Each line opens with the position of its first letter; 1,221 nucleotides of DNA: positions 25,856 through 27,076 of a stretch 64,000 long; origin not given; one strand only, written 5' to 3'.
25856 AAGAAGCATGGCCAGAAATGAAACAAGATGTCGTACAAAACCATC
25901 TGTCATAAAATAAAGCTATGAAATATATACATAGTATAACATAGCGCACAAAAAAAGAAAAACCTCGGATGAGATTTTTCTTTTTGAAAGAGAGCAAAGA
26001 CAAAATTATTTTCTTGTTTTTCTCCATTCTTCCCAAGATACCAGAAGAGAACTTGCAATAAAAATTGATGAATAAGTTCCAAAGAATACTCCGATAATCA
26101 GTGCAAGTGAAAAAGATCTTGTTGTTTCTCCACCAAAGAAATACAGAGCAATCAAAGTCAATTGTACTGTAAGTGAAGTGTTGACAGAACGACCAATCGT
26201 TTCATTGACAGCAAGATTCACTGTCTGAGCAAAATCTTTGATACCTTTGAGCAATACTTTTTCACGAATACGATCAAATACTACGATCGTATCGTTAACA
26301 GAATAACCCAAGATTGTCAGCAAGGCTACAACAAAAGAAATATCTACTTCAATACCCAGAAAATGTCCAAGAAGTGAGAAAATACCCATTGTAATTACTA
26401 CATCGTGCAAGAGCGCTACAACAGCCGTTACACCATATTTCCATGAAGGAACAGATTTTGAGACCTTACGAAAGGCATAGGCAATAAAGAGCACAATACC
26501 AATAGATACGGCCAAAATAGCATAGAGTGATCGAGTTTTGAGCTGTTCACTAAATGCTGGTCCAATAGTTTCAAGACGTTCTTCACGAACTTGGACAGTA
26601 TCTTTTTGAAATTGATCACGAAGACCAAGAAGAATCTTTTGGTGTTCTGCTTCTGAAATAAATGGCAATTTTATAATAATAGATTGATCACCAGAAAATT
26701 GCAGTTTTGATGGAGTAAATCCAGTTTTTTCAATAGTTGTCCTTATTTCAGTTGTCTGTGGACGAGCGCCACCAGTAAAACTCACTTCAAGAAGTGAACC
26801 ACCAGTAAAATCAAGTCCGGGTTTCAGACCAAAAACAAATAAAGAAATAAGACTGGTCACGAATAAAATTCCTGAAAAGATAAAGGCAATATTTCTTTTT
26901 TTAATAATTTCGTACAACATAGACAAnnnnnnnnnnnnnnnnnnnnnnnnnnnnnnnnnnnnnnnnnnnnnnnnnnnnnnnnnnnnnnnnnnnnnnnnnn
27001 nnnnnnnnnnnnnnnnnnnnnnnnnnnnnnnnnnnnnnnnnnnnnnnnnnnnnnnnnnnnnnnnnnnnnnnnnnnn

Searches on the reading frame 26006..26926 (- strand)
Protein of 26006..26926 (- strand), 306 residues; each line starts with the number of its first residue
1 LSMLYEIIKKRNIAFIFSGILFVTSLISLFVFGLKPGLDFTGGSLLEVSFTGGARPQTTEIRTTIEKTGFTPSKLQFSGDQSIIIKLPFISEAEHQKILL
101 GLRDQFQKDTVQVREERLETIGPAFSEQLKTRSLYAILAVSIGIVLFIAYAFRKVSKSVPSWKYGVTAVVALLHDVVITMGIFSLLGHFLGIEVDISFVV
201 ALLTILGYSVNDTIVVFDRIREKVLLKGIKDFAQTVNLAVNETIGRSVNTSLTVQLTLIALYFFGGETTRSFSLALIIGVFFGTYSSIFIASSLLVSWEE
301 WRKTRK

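Call 67: search_protein_families(library=pfam, proteins=[window:26006-26926:-], max_evalue=0.001)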
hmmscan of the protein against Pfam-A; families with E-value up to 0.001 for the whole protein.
window:26006-26926:- (306 aa): 2 families
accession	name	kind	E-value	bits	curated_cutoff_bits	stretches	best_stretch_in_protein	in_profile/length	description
PF02355.23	SecD_SecF_C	-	1.5e-56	191.3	20.5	1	110-300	10-188/189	Protein export membrane protein SecD/SecF, C-terminal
PF07549.19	Sec_GG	-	2.1e-08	33.9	20.3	1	27-51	1-25/28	SecD/SecF GG Motif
